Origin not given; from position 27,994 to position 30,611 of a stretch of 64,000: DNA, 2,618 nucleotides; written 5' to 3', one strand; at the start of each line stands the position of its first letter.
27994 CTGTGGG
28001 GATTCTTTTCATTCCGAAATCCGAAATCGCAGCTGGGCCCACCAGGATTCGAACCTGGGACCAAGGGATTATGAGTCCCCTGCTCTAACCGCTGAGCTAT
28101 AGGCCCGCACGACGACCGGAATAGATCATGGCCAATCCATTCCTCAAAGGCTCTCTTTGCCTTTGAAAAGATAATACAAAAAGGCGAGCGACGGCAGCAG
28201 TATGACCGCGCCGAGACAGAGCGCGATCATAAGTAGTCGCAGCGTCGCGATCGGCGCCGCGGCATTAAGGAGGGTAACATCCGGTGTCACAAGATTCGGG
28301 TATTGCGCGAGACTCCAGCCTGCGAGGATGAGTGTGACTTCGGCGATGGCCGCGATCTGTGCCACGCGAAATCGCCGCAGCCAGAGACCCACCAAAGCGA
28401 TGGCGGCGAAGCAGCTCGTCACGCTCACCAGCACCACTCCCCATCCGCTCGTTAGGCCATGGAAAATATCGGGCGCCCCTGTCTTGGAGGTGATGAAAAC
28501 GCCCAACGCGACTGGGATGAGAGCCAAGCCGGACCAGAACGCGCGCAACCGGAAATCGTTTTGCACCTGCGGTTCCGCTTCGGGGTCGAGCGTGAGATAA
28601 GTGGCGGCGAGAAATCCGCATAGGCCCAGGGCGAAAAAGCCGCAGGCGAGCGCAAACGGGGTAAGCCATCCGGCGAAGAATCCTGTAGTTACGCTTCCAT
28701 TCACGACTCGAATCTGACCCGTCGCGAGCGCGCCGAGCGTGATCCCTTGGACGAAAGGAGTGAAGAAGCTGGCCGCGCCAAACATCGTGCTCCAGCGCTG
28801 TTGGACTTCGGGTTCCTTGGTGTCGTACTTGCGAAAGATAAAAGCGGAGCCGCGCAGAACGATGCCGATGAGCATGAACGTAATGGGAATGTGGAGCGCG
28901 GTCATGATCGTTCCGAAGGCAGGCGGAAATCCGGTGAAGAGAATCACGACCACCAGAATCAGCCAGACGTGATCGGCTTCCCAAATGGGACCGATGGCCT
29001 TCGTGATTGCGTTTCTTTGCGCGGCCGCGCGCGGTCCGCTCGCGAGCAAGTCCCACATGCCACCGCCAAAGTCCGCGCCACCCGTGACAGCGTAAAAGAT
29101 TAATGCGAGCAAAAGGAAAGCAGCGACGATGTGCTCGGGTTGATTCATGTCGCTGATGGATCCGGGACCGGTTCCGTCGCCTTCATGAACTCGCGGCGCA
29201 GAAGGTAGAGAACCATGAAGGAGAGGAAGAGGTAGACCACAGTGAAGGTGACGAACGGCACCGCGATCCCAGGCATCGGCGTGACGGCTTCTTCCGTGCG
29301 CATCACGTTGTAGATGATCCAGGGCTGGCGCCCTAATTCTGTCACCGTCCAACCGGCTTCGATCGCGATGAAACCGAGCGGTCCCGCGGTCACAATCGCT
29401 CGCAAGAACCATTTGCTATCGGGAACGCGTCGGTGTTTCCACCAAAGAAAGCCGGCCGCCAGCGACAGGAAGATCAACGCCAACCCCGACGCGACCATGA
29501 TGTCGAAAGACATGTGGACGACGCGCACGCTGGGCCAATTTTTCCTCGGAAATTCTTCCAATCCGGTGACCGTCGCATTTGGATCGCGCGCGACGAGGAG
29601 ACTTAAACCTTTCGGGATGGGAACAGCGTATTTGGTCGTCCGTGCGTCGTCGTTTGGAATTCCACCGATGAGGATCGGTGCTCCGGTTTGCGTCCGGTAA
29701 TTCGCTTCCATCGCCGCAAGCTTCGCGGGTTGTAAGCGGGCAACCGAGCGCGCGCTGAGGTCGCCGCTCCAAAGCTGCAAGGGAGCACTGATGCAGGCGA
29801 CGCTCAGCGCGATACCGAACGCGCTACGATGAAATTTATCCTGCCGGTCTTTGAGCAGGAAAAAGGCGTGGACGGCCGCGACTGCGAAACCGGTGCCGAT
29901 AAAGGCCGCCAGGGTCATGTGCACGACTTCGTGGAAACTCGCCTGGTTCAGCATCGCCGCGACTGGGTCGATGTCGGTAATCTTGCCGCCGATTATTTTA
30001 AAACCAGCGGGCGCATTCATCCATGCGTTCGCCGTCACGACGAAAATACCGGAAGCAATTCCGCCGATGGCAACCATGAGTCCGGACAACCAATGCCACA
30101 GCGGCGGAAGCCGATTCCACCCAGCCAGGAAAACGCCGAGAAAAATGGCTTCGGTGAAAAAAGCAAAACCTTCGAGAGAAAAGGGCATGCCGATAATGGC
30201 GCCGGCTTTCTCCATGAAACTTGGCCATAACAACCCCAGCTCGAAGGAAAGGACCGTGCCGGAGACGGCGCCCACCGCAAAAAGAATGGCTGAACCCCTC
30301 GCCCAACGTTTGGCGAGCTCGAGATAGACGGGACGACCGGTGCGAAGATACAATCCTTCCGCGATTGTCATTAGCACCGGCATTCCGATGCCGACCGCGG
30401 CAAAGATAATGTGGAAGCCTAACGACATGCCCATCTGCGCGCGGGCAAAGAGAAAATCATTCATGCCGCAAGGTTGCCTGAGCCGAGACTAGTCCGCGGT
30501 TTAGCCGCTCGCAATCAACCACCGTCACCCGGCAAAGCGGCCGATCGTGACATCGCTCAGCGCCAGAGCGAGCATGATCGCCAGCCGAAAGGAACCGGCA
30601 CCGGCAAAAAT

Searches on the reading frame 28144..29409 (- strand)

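Call 45: search_protein_families(library=pfam, proteins=[window:28144-29409:-], max_evalue=0.001)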
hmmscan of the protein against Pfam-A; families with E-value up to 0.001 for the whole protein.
window:28144-29409:- (421 aa): 1 family
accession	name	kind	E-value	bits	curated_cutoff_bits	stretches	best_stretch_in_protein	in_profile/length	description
PF02322.20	Cyt_bd_oxida_II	-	2.5e-68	231.1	35.6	1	93-415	3-302/302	Cytochrome bd terminal oxidase subunit II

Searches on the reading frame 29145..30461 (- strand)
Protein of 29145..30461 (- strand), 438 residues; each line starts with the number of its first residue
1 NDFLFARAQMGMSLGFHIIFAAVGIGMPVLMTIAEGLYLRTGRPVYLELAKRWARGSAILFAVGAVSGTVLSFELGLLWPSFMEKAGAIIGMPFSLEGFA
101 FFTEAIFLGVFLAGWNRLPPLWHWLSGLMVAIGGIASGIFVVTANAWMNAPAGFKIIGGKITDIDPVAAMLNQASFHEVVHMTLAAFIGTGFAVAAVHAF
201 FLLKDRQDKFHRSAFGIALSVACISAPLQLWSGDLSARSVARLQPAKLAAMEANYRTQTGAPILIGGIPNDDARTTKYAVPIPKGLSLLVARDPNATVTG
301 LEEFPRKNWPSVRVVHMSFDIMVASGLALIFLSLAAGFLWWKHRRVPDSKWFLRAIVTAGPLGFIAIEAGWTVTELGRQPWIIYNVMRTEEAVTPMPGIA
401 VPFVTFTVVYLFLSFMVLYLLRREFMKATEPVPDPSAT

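Call 46: search_protein_families(library=pfam, proteins=[window:29145-30461:-], max_evalue=0.001)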
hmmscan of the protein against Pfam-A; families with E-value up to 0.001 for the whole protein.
window:29145-30461:- (438 aa): 1 family
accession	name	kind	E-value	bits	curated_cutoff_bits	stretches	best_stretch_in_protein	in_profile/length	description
PF01654.22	Cyt_bd_oxida_I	-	7.7e-145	483.1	26.2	1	6-427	2-416/418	Cytochrome bd terminal oxidase subunit I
